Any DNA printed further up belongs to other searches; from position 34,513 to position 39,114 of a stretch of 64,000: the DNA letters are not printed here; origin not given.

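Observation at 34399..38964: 1433-aa fusion of two BadF/HgdC-type ATPases with 2-hydroxyacyl-CoA-dehydratase-like domains, followed by a ferredoxin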

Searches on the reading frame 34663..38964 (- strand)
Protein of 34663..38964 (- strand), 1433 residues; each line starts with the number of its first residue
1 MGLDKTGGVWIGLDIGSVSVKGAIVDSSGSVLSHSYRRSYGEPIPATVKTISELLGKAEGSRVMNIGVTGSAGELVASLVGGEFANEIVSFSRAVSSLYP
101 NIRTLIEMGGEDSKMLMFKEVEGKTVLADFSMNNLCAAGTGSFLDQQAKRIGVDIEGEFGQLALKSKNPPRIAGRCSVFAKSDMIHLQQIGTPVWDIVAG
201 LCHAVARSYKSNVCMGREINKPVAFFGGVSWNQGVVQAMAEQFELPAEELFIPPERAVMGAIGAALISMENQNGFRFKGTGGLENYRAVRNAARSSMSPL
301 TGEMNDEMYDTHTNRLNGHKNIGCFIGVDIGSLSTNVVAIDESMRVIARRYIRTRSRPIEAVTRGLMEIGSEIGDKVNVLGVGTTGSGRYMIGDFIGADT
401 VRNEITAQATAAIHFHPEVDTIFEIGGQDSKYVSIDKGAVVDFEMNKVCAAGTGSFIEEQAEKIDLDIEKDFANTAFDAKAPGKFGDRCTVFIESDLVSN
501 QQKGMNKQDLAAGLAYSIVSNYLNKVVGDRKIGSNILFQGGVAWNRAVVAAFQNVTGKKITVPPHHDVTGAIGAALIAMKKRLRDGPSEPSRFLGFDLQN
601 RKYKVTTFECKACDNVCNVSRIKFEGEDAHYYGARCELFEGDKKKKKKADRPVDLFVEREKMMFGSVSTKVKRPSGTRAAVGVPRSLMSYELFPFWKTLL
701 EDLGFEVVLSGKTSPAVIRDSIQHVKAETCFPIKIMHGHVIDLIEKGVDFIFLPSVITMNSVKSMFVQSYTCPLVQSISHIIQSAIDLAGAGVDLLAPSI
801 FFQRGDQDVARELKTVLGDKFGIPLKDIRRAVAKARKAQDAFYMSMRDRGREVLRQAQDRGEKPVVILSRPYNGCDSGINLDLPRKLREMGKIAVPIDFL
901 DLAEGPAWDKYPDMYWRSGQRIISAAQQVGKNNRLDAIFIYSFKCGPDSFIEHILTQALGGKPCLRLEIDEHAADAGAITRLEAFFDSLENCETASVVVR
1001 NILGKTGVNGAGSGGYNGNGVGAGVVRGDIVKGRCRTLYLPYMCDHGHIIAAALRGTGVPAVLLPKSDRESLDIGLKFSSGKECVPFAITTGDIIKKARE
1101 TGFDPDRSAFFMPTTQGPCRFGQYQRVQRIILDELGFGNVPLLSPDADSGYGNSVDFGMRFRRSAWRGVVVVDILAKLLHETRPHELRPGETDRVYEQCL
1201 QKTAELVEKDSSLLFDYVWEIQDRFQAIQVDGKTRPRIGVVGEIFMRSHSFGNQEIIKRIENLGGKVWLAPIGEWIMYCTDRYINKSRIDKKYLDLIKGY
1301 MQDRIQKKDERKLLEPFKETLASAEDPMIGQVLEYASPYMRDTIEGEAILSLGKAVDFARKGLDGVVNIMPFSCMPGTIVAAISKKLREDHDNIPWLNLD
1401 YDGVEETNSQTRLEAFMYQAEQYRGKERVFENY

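Call 6: search_protein_families(library=pfam, proteins=[window:34663-38964:-], max_evalue=0.01)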
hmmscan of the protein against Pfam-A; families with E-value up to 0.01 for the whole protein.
window:34663-38964:- (1433 aa): 5 families
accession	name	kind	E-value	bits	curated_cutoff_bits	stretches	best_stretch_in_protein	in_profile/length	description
PF01869.26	BcrAD_BadFG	-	5.8e-70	236.3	31.5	2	326-578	1-271/271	BadF/BadG/BcrA/BcrD ATPase family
PF09989.15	DUF2229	-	1.9e-61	207.9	29.4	1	681-898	2-216/218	CoA enzyme activase uncharacterised domain (DUF2229)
PF06050.19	HGD-D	-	4.8e-06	26.8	28.4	0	1361-1417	282-339/342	2-hydroxyglutaryl-CoA dehydratase, D-component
PF02782.22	FGGY_C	-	8.9e-06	26.1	27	0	518-579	137-195/198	FGGY family of carbohydrate kinases, C-terminal domain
PF00480.26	ROK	-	0.0011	19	22.9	0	11-68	2-62/294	ROK family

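Call 7: search_protein_families(library=ncbifam, proteins=[window:34663-38964:-], max_evalue=0.01)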
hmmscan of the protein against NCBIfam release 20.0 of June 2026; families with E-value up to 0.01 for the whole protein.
window:34663-38964:- (1433 aa): 6 families
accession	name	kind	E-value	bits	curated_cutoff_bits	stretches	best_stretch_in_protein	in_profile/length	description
TIGR00241.1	CoA_E_activ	domain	2.9e-90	302.2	125.4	2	326-577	3-248/248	acyl-CoA dehydratase activase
TIGR03286.1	methan_mark_15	hypoth_equivalog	3e-56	191.1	455.75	2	318-578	139-401/404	methanogenesis marker 15 protein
TIGR02259.1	benz_CoA_red_A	equivalog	2.5e-46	158.3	578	2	383-575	234-429/432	benzoyl-CoA reductase subunit A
TIGR03192.1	benz_CoA_bzdQ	equivalog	3.1e-30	105.6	380.2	2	316-578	27-286/293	benzoyl-CoA reductase, bzd-type, subunit Q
TIGR02261.1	benz_CoA_red_D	equivalog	1.8e-29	102.8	312.85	2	41-266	38-260/262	benzoyl-CoA reductase subunit D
NF045551.1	GK_Pyrobac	equivalog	0.0027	17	500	0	325-364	2-41/294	ATP-dependent glucokinase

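Call 8: search_solved_structures(query=window:34663-38964:-, max_evalue=1, show_alignments=0)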
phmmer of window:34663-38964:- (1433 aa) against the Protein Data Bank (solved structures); distinct sequences matched with E-value up to 1: 9.
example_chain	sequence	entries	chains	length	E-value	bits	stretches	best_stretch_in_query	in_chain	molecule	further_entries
4eht_A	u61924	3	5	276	3.7e-33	117.2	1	11-271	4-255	Activator of 2-hydroxyisocaproyl-CoA dehydratase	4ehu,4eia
1hux_A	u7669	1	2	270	4.7e-31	110.3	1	326-590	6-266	ACTIVATOR OF (R)-2-HYDROXYGLUTARYL-COA DEHYDRATASE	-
9gai_D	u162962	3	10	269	1.6e-29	105.2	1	327-581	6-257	3-methylbenzoyl-CoA reductase alpha subunit MbdQ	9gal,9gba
7yyl_E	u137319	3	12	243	2.6e-26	94.5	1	325-579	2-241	Putative CoA-substrate-specific enzyme activase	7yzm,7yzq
9gai_C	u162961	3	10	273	1.2e-18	69.2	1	326-578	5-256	3-methylbenzoyl-CoA reductase delta subunit MbdP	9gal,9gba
4e1y_A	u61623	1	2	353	0.46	10.9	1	1077-1147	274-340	Alginate lyase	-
4f13_A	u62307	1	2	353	0.73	10.2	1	1077-1147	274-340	Alginate lyase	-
1hv6_A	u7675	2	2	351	0.74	10.2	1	1077-1147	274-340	ALGINATE LYASE | PROTEIN (ALGINATE LYASE A1-III)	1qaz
4f10_A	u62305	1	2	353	0.74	10.2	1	1077-1147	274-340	Alginate lyase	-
